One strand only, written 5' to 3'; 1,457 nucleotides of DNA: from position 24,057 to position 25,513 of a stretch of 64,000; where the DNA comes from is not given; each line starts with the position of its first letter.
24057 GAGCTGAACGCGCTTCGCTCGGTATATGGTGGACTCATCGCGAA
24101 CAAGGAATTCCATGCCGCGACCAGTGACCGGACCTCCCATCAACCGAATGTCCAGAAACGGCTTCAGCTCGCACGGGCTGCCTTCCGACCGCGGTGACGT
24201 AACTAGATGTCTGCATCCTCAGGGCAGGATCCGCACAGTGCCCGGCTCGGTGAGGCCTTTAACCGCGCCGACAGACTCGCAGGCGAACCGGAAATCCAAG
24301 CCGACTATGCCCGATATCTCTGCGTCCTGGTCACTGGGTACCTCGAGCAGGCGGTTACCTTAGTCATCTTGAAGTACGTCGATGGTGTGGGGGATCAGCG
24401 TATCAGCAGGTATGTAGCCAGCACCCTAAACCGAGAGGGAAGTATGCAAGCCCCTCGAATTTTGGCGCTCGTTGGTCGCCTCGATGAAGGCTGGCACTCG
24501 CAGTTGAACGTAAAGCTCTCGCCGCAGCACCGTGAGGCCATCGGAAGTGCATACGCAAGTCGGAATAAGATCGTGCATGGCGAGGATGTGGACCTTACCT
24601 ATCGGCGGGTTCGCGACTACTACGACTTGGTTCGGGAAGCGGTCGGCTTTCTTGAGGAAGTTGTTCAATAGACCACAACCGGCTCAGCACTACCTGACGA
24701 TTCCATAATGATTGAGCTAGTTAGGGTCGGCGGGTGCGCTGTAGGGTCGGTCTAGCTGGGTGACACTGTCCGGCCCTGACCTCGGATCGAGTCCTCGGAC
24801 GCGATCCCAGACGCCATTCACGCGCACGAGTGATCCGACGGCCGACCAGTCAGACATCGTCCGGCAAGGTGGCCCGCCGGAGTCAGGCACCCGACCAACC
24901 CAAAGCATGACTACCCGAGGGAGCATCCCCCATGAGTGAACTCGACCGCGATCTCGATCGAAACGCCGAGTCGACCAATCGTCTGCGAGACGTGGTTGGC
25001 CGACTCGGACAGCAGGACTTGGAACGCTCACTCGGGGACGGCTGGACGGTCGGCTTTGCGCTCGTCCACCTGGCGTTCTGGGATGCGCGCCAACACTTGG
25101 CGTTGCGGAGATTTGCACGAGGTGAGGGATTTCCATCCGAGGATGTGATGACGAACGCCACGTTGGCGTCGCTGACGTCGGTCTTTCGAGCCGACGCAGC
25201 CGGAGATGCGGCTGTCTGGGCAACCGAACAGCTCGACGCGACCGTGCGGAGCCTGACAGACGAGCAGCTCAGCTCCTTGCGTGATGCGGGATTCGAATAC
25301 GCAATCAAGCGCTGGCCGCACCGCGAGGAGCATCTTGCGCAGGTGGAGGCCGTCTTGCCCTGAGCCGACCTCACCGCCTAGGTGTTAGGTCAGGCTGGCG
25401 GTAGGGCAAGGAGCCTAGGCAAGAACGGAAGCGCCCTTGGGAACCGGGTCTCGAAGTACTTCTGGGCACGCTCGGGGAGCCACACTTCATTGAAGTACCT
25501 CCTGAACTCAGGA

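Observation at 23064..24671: DUF262 (GmrSD N-terminal-like) protein with an adjacent HEPN-like ORF in a low-GC islet: candidate minimal defence module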

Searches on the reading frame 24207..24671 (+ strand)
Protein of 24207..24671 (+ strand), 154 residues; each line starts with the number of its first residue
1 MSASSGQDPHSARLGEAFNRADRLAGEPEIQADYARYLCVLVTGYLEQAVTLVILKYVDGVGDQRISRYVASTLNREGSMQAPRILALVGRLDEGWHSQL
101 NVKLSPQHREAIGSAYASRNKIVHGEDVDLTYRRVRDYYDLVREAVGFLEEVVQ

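Call 3: search_protein_families(library=pfam, proteins=[window:24207-24671:+], max_evalue=0.1)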
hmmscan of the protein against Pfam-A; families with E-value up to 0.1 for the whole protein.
window:24207-24671:+ (154 aa): 3 families
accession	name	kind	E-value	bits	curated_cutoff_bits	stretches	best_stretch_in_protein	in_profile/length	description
PF18735.6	HEPN_RiboL-PSP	-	2.4e-11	44.3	28.4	1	24-150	20-186/191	RiboL-PSP-HEPN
PF18731.6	HEPN_Swt1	-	0.0065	17.2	27.5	1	76-134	43-103/115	Swt1-like HEPN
PF00296.26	Bac_luciferase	-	0.088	12.6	27.9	0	112-146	104-138/314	Luciferase-like monooxygenase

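Call 4: search_protein_families(library=padloc, proteins=[window:24207-24671:+], max_evalue=0.1)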
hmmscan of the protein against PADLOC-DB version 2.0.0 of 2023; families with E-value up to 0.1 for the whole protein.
window:24207-24671:+ (154 aa): 0 families

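Call 5: search_protein_families(library=padloc, proteins=[window:24207-24671:+], max_evalue=10)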
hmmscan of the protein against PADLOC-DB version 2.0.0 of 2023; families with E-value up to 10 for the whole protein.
window:24207-24671:+ (154 aa): 0 families

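Call 15: find_homologous_proteins(query=window:24207-24671:+, max_evalue=0.001)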
Query window:24207-24671:+ (154 aa): 43 proteins with E <= 0.001 among 206 candidates.
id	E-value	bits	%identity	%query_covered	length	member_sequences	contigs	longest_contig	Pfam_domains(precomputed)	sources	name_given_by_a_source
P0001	3.7e-91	321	97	100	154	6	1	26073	PF18735.7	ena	-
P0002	3.0e-55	204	65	99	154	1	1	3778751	PF18735.7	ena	-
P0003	3.5e-55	204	65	99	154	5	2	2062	PF18735.7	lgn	-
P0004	4.2e-54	201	65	99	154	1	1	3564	PF18735.7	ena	-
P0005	5.5e-54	200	65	99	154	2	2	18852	PF18735.7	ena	-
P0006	1.6e-53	199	63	99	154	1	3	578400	PF18735.7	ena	-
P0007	1.9e-53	198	63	99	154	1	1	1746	PF18735.7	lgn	-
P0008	4.5e-53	197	62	99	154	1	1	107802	PF18735.7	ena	-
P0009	5.9e-53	197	62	99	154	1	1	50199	PF18735.7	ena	-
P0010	5.9e-53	197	62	99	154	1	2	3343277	PF18735.7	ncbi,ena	-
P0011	6.8e-53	197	62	100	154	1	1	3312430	PF18735.7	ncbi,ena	-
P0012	8.2e-53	196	62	99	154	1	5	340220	PF18735.7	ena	-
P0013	8.4e-53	196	62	99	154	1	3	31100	PF18735.7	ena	-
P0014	1.1e-52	196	63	99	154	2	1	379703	PF18735.7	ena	-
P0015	1.2e-52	196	62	99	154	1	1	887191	PF18735.7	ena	-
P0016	1.2e-52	196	62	99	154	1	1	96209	PF18735.7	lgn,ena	-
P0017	2.4e-52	195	62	99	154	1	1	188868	PF18735.7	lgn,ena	-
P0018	3.1e-52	195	62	99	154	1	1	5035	PF18735.7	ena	-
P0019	1.2e-51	193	63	99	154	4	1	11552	PF18735.7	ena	-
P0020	1.6e-51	192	61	98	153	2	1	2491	PF18735.7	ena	-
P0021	2.1e-51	192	61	99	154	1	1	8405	PF18735.7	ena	-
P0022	2.7e-51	191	64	91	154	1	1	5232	PF18735.7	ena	-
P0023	3.1e-51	191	64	92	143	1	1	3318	PF18735.7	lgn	-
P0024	3.1e-50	188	60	99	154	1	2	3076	PF18735.7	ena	-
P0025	1.1e-49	186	58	99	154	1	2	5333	PF18735.7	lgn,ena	-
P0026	2.0e-49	185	61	99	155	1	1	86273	PF18735.7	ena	-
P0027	5.0e-49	184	57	99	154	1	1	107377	PF18735.7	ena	-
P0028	3.4e-48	181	58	99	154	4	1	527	PF18735.7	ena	-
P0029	3.1e-46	175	55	92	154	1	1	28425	PF18735.7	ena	-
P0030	3.7e-46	175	56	89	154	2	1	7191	PF18735.7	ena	-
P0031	1.1e-45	173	56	99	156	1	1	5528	PF18735.7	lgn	-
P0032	1.5e-45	173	54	99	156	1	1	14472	PF18735.7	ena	-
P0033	4.9e-45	171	57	93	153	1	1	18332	PF18731.7,PF18735.7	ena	-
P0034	6.2e-45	171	60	87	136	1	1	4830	PF18735.7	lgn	-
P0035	1.0e-44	170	53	99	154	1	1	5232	PF18735.7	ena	-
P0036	4.1e-44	168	61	79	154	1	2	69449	PF18735.7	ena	-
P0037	8.2e-44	167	65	79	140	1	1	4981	PF18731.7,PF18735.7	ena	-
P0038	6.7e-43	164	54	97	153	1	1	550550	PF18735.7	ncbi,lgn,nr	ncbi:MAG: hypothetical protein F4X45_01835 [Chloroflexi bacterium]|nr:hypothetical protein [Chlorofl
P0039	1.0e-42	164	52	100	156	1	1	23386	PF18735.7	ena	-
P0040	3.9e-42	162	53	96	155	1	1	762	PF18735.7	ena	-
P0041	8.9e-39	151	52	95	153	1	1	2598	PF18731.7,PF18735.7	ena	-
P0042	3.8e-38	149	50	98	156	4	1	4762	PF18735.7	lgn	-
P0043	3.5e-17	81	38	79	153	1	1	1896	PF18735.7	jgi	jgi:hypothetical protein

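Call 17: find_encoding_contigs(protein=P0010, flank=6000, max_places=3)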
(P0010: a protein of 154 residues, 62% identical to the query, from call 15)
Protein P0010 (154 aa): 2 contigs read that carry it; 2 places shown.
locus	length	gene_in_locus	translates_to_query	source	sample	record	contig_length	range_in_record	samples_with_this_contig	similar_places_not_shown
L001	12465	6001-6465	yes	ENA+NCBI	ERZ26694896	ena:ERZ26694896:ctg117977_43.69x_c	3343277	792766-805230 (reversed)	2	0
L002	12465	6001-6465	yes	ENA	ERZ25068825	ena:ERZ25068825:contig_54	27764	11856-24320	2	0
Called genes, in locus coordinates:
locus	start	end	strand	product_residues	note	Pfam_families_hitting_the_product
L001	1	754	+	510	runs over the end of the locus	PF00070:Pyr_redox (faint), PF01134:GIDA (weak), PF01262:AlaDh_PNT_C (faint), PF01266:DAO (weak), PF07992:Pyr_redox_2, PF12831:FAD_oxidored (weak), PF13738:Pyr_redox_3 (weak), PF17806:SO_alpha_A3 (weak), +1 more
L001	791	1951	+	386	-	PF00070:Pyr_redox (faint), PF00890:FAD_binding_2 (weak), PF01266:DAO, PF01494:FAD_binding_3 (weak), PF01946:Thi4 (weak), PF03486:HI0933_like (faint), PF12831:FAD_oxidored (weak), PF13450:NAD_binding_8, +1 more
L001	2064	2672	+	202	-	PF19736:DUF6226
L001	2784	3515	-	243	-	PF02585:PIG-L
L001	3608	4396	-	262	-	PF02633:Creatininase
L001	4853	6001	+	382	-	PF03235:GmrSD_N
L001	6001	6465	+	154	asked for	PF18735:HEPN_RiboL-PSP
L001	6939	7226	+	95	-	PF24696:UGSC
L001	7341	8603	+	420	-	-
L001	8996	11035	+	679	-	PF01663:Phosphodiest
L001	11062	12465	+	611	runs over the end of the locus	-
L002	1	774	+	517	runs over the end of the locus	PF00070:Pyr_redox (faint), PF01134:GIDA (weak), PF01262:AlaDh_PNT_C (faint), PF01266:DAO (weak), PF07992:Pyr_redox_2, PF12831:FAD_oxidored (weak), PF13738:Pyr_redox_3 (weak), PF17806:SO_alpha_A3 (weak), +1 more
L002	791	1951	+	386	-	PF00070:Pyr_redox (faint), PF00890:FAD_binding_2 (weak), PF01266:DAO, PF01494:FAD_binding_3 (weak), PF01946:Thi4 (weak), PF03486:HI0933_like (faint), PF12831:FAD_oxidored (weak), PF13450:NAD_binding_8, +1 more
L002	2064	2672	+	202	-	PF19736:DUF6226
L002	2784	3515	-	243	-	PF02585:PIG-L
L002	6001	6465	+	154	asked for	PF18735:HEPN_RiboL-PSP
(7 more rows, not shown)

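Call 18: find_encoding_contigs(protein=P0038, flank=6000, max_places=3)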
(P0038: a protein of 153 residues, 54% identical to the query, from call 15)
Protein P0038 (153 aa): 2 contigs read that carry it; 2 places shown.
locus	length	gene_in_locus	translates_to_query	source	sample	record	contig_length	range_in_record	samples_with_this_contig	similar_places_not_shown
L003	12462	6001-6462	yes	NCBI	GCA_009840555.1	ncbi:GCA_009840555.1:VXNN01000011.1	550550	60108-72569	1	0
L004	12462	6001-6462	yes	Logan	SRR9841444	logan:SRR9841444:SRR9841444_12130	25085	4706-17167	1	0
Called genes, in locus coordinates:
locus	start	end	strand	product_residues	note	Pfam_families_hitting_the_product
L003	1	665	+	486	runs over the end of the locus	PF23477:zf_Tbcl_2, PF04851:ResIII (faint), PF00270:DEAD, PF00271:Helicase_C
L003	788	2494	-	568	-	PF20990:DUF2207_C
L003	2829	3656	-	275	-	PF00929:RNase_T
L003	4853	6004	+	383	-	PF03235:GmrSD_N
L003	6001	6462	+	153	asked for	PF18735:HEPN_RiboL-PSP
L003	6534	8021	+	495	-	PF00069:Pkinase, PF07714:PK_Tyr_Ser-Thr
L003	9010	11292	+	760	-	PF03235:GmrSD_N, PF04326:SLFN_AlbA_2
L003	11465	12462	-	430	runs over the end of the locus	PF08757:CotH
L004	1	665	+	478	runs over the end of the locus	PF23477:zf_Tbcl_2, PF00270:DEAD, PF04851:ResIII (weak), PF00271:Helicase_C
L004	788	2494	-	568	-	PF20990:DUF2207_C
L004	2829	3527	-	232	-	PF00929:RNase_T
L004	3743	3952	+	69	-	-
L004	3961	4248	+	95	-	-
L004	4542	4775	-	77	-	-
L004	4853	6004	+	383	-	PF03235:GmrSD_N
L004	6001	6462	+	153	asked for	PF18735:HEPN_RiboL-PSP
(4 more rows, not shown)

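Call 20: find_encoding_contigs(protein=P0001, flank=10000, max_places=3)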
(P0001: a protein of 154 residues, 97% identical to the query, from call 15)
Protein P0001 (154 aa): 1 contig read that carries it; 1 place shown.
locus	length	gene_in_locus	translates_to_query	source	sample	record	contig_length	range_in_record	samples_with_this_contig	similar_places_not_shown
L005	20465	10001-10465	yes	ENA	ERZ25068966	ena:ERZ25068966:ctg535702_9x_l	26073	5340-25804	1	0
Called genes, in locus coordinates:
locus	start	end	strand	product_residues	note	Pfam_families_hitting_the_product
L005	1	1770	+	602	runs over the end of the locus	PF09587:PGA_cap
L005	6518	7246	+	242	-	PF02515:CoA_transf_3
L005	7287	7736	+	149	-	PF02515:CoA_transf_3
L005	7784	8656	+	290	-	PF04909:Amidohydro_2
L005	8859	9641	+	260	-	PF03235:GmrSD_N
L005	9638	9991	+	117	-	-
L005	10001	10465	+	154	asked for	PF18735:HEPN_RiboL-PSP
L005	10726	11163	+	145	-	-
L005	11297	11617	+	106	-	PF13302:Acetyltransf_3, PF00583:Acetyltransf_1, PF13420:Acetyltransf_4 (weak)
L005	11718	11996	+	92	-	-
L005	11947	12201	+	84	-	-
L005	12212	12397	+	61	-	-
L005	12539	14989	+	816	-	PF01436:NHL (faint), PF08450:SGL (faint), PF25021:TEN_NHL (faint), PF24684:Vgb_lyase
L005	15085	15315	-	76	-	-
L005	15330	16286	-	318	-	PF02515:CoA_transf_3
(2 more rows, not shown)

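Call 21: find_encoding_contigs(protein=P0043, flank=6000, max_places=3)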
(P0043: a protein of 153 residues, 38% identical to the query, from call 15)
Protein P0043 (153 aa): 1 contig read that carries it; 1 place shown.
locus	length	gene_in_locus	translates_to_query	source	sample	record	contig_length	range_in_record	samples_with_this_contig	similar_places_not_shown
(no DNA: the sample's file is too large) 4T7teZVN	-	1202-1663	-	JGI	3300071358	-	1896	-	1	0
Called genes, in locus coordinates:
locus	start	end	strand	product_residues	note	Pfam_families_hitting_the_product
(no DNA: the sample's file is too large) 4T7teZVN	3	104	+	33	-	?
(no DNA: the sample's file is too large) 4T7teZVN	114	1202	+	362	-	PF03235:GmrSD_N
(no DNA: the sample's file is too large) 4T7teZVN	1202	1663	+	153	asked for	PF18735:HEPN_RiboL-PSP (weak)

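Call 23: search_solved_structures(query=window:24207-24671:+, max_evalue=1, show_alignments=1)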
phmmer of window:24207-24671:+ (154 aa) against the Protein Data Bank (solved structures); distinct sequences matched with E-value up to 1: 5.
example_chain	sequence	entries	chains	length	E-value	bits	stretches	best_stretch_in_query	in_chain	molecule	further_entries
7rro_XA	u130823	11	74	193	0.34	14.4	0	62-121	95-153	Cilia- and flagella-associated protein 20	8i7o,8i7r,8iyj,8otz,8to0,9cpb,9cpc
8snb_3A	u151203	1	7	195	0.38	14.2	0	62-121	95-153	CFA20 domain-containing protein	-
9d5n_M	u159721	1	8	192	0.48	13.9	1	39-119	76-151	Cilia- and flagella-associated protein 20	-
9e78_X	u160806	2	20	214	0.81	13.1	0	76-122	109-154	CFAP20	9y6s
2el5_A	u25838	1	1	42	0.85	13.1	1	2-29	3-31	Zinc finger protein 268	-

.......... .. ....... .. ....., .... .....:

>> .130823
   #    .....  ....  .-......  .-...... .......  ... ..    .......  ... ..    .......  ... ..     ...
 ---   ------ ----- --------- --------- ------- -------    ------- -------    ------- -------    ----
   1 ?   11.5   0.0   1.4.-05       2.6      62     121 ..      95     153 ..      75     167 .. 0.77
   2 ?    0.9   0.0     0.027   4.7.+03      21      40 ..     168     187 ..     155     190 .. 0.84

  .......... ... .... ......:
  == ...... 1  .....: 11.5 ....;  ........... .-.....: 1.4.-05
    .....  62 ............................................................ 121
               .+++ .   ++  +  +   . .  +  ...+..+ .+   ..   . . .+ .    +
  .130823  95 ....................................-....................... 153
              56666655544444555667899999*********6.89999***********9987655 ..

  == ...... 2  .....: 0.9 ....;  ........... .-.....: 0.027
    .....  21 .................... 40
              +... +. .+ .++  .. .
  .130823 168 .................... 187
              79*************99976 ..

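Call 32: find_related_loci(query=A1, collection=genome_contigs, flank=5000)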
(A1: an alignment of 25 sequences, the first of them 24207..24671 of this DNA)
Query A1 (154 aa) in genome_contigs; peptide patterns used: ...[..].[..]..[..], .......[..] (x = any residue, [..] = any of these).
108 stretches matched a pattern; 9 encode a relative of the query (tblastn E <= 1e-3); 9 distinct loci.
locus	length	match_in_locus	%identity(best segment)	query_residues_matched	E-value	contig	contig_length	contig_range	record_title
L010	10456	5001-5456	65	1-152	3e-62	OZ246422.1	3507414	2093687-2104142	MAG: Tepidiformaceae bacterium isolate 363e1592-b2ce-4993-ab96-5155cae3cb33 genome assembly, chromosome: 1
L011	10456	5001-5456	64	1-152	4e-61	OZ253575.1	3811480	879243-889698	MAG: Tepidiformaceae bacterium isolate 75d77762-d14d-4840-8cb0-48f4955156da genome assembly, chromosome: 1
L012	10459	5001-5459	62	1-153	3e-60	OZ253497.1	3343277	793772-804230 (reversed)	MAG: Dehalococcoidia bacterium isolate 26888d32-e7c5-4b4d-ad7e-377fcaf888ab genome assembly, chromosome: 1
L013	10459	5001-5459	61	1-153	3e-59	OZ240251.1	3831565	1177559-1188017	MAG: Chloroflexota bacterium isolate d34784d7-597f-4c6c-9d13-8b2b1f638dff genome assembly, chromosome: 1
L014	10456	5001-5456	61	1-152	2e-57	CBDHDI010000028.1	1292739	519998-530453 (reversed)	MAG: Dehalococcoidia bacterium isolate d0c5affc-a78a-4576-9923-169fe3940cd0 genome assembly, contig: contig_28, whole ge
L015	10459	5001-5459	48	1-153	5e-42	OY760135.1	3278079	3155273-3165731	MAG: Dehalococcoidia bacterium isolate 28bbf505-4b8f-49ae-a3a4-61061bf7583c genome assembly, chromosome: 1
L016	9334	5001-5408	38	13-150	3e-21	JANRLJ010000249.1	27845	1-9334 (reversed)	MAG: bacterium isolate bins.192 k141_3204005, whole genome shotgun sequence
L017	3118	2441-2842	31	10-139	1e-19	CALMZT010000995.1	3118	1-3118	MAG TPA_asm: uncultured Chloroflexi bacterium isolate SRR6670123_bin.33_CONCOCT_v1.1_MAG genome assembly, contig: ERZ534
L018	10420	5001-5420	27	13-149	2e-13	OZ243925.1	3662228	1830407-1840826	MAG: Phototrophicaceae bacterium isolate ee4a4175-e3a0-486e-9b26-e9a0992960d0 genome assembly, chromosome: 1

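Call 33: predict_structure(alignment_id=A1)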
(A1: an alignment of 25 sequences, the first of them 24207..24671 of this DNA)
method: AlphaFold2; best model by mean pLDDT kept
length: 154 residues; sequences in the alignment: 25
mean_pLDDT: 85.3   pTM: 0.79
mean pLDDT of the five models: 85.3, 84.3, 82.2, 79.9, 76.9
residues with pLDDT >= 90: 82; 70-90: 57; 50-70: 8; < 50: 7
segments of 3 or more residues with pLDDT < 50: 1-7
pLDDT, mean of each block of 10 residues (from residue 1): 45 78 72 86 93 89 84 76 93 95 97 94 87 91 97 92
secondary structure, 60 per line:
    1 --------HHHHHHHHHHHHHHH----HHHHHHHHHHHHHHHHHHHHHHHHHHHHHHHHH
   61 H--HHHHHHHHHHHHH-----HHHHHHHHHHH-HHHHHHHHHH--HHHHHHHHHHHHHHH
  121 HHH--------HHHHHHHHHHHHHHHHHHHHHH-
elements in order: H9-23 H28-61 H64-76 H82-92 H94-103 H106-123 H132-153

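Call 44: fold_search(model_id=the predicted structure, library=pdb)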
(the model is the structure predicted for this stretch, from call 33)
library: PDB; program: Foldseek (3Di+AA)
matches with E <= 10: 414; with E <= 0.001: 0
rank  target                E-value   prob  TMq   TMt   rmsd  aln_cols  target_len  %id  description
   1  2hsb                  1.0e-01  0.98  0.45  0.53   6.3       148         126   14  Crystal structure of a hepn domain containing protein (af_0298) from archaeoglobus fulgidus at 1.95 A resolution (released 2006-08-15)
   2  7ae9_D                1.4e-01  0.60  0.31  0.32   7.4       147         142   12  Crystal structure of mono-AMPylated HEPN(R46E) toxin in complex with MNT antitoxin (released 2020-12-30)
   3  7ae6_A                2.7e-01  0.38  0.29  0.30   8.5       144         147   13  Crystal structure of di-AMPylated HEPN(R102A) toxin (released 2020-12-30)
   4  7ae6_B                4.1e-01  0.33  0.29  0.30   8.4       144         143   13  Crystal structure of di-AMPylated HEPN(R102A) toxin (released 2020-12-30)
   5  7ae8_A                4.1e-01  0.30  0.29  0.29   8.4       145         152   13  Crystal structure of HEPN(R102A) toxin (released 2020-12-30)
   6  7ae2_A                4.9e-01  0.25  0.28  0.30   9.3       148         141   16  Crystal structure of HEPN(H107A-Y109F) toxin in complex with MNT antitoxin (released 2020-12-30)
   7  1wwp_A                5.7e-01  0.63  0.41  0.49   6.2       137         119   16  Crystal structure of ttk003001694 from Thermus Thermophilus HB8 (released 2005-07-12)
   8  7ae9_C                5.7e-01  0.33  0.32  0.33   7.6       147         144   14  Crystal structure of mono-AMPylated HEPN(R46E) toxin in complex with MNT antitoxin (released 2020-12-30)
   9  6twn_B                7.5e-01  0.13  0.25  0.14  24.1       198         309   14  Crystal structure of Talin1 R7R8 in complex with CDK1 (206-223) (released 2021-05-12)
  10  4w8p_A                7.5e-01  0.08  0.19  0.11  24.3       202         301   16  Crystal structure of RIAM TBS1 in complex with talin R7R8 domains (released 2014-12-03)
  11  6egc                  7.9e-01  0.54  0.40  0.41   7.0       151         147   14  Single-chain version of 2L4HC2_23 (PDB 5J0K) (released 2019-05-29)
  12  2l7a_MODEL_1_A        7.9e-01  0.44  0.34  0.38   7.4       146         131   15  Solution Structure of the R3 Domain of Talin (released 2011-12-21)
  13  6e6a_A                7.9e-01  0.09  0.21  0.21  20.6       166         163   11  Triclinic crystal form of IncA G144A point mutant (released 2019-07-10)
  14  7bxo_G                8.8e-01  0.41  0.40  0.45   6.6       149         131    9  Crystal structure of the toxin-antitoxin with AMP-PNP (released 2020-09-30)
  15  3kkd_B                8.8e-01  0.08  0.18  0.15  12.6       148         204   19  Structure of a putative tetr transcriptional regulator (pa3699) from pseudomonas aeruginosa pa01 (released 2009-12-15)
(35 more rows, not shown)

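Call 76: search_protein_families(library=ncbifam, proteins=[window:24207-24671:+], max_evalue=0.01)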
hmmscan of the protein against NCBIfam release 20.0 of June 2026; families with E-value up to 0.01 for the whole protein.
window:24207-24671:+ (154 aa): 0 families

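Call 82: search_protein_representatives(alignment_id=A1)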
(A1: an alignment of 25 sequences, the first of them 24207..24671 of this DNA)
Query: 25 sequences, 154 profile positions. Proteins with E-value up to 0.001 (for the whole library): 1620; up to 1e-10: 949; up to 1e-30: 80. The best 150 are listed.
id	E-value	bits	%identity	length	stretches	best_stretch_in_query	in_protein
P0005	1.1e-72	259.2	-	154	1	1-154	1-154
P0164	2.9e-56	205.9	-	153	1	4-152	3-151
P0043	1.2e-48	181.1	-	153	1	5-153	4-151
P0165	8.0e-47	175.2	-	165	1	9-153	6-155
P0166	4.3e-43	163.1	-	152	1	5-153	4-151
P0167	2.1e-41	157.6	-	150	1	10-151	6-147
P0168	5.1e-40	153.1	-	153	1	8-151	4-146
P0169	3.9e-38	147.0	-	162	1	6-152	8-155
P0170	7.7e-38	146.1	-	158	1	5-153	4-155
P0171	2.2e-37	144.6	-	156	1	5-153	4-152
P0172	5.4e-37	143.3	-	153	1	8-152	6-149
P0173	4.2e-36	140.4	-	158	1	7-153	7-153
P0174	5.7e-36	140.0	-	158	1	6-149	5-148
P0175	7.5e-36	139.6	-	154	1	8-152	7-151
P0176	9.9e-36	139.2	-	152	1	9-153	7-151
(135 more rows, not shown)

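Call 85: search_dna_similar(query=window:24207-24671:+, collection=plasmids, mode=protein, max_rows=15, max_evalue=0.001)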
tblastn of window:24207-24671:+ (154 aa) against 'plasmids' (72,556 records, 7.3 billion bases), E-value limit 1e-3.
Records with a match: 2; places in all: 2; records where one place covers at least 80% of the query: 1.
Best place of each record, by identity: <60% 2.
By first word of the organism name: Phaeobacter 1; Hymenobacter 1.
By predicted mobility (MOB-suite, as given by PLSDB): conjugative 1; non-mobilizable 1.
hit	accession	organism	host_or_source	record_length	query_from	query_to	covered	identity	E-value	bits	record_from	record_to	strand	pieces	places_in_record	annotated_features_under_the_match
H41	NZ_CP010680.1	Phaeobacter gallaeciensis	cell culture,clam larvae aquaculture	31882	3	153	98%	32.7%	2e-16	82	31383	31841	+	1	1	HEPN domain-containing protein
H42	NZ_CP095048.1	Hymenobacter cellulosilyticus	single cell,air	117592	13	125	73%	25.7%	6e-5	49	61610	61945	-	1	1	HEPN domain-containing protein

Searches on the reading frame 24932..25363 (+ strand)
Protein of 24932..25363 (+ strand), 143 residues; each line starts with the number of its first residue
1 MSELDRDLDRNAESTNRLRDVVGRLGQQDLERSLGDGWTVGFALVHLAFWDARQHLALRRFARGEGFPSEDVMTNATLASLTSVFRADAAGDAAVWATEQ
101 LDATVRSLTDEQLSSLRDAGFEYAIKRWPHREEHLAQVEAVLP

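Call 3: search_protein_families(library=pfam, proteins=[window:24932-25363:+], max_evalue=0.1)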
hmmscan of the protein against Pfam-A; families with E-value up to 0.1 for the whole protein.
window:24932-25363:+ (143 aa): 2 families
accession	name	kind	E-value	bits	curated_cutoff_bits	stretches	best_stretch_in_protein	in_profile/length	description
PF12867.12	DinB_2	-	0.00021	22.2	24.8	1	14-119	5-101/128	DinB superfamily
PF11716.13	MDMPI_N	-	0.0072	17.5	24.2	1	13-112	3-96/140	Mycothiol maleylpyruvate isomerase N-terminal domain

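Call 5: search_protein_families(library=padloc, proteins=[window:24932-25363:+], max_evalue=10)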
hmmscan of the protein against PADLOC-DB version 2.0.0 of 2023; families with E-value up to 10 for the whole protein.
window:24932-25363:+ (143 aa): 0 families

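Call 76: search_protein_families(library=ncbifam, proteins=[window:24932-25363:+], max_evalue=0.01)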
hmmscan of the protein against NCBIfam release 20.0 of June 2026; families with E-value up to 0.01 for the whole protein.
window:24932-25363:+ (143 aa): 1 family
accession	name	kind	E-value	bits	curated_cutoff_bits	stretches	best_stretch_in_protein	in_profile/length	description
TIGR03084.1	TIGR03084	hypoth_equivalog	0.0068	16.1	247.95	0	13-88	9-79/253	TIGR03084 family metal-binding protein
